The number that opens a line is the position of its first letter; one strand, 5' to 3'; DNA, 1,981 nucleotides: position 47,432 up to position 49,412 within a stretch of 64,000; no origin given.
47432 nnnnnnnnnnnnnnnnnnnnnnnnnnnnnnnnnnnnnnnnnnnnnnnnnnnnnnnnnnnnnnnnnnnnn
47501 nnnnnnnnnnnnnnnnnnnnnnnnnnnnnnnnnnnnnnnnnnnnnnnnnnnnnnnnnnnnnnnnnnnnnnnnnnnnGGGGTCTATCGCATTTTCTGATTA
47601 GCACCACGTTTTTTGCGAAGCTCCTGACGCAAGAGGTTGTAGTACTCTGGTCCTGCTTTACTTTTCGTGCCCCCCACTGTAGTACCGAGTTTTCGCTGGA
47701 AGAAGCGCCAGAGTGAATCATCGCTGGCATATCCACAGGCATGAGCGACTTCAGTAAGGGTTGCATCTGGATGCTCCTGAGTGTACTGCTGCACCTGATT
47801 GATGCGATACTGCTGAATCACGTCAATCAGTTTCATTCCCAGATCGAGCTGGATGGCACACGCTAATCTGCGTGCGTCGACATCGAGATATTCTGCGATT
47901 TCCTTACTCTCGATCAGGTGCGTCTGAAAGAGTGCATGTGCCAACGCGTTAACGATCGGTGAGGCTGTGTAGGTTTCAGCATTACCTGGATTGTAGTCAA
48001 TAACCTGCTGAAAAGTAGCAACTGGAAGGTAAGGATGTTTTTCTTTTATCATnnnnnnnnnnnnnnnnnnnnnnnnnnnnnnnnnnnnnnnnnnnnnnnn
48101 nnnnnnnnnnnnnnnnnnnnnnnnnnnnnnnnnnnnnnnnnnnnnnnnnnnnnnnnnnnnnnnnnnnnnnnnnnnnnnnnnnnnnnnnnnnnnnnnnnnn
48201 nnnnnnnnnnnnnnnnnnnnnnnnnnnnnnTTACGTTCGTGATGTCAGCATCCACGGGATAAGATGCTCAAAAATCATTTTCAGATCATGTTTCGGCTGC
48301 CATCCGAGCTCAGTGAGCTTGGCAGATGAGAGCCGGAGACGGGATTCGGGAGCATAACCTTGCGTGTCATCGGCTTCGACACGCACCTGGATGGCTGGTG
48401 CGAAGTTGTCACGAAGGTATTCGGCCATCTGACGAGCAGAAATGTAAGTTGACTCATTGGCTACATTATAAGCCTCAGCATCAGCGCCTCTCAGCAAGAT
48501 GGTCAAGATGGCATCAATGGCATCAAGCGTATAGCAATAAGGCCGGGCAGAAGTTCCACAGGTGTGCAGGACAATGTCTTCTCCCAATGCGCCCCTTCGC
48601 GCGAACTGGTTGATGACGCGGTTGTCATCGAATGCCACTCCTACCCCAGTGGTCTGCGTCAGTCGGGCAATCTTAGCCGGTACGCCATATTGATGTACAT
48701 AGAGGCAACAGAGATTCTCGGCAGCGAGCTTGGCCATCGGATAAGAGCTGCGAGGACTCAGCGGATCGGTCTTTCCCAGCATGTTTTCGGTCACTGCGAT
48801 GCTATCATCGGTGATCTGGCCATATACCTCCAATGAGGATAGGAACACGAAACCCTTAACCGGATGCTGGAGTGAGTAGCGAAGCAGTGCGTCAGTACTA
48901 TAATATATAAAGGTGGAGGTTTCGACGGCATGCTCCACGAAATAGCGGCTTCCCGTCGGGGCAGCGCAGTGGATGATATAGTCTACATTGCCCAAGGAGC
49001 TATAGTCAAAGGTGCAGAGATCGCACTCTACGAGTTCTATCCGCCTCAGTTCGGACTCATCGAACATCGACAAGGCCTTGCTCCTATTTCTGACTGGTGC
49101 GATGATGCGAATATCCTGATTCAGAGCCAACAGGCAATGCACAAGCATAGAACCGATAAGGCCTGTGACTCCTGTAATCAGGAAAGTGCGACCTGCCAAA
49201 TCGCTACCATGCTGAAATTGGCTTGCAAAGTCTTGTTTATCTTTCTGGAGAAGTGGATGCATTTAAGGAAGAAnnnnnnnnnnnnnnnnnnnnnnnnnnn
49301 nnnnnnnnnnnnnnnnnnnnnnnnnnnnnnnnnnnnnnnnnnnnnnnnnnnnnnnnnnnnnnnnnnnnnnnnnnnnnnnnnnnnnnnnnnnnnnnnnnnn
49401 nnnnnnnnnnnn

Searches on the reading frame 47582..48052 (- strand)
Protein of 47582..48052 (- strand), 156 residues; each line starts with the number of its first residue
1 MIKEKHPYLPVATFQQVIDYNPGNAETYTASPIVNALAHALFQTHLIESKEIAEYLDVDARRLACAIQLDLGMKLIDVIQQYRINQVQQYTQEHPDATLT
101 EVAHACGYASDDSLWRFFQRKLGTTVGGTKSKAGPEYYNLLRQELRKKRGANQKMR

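Call 69: search_protein_families(library=pfam, max_evalue=0.00001, proteins=[window:47582-48052:-])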
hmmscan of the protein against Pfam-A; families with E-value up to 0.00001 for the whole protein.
window:47582-48052:- (156 aa): 1 family
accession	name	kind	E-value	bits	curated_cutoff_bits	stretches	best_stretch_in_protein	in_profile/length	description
PF12833.13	HTH_18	-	8.5e-12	45.6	33.6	1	52-128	1-76/80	Helix-turn-helix domain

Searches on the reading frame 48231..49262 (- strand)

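Call 69: search_protein_families(library=pfam, max_evalue=0.00001, proteins=[window:48231-49262:-])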
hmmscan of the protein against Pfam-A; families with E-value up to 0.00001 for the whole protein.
window:48231-49262:- (343 aa): 4 families
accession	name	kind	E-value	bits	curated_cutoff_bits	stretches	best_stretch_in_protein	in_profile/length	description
PF01370.27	Epimerase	-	4.2e-38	131.6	20.9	1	28-268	2-240/240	NAD dependent epimerase/dehydratase family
PF16363.11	GDP_Man_Dehyd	-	1.6e-24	87.4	27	1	28-330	1-328/332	GDP-mannose 4,6 dehydratase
PF07993.18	NAD_binding_4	-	9.3e-13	48.3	20.1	1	29-206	1-209/258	Male sterility protein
PF01073.25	3Beta_HSD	-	7.1e-12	45.4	22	1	28-184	1-156/280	3-beta hydroxysteroid dehydrogenase/isomerase family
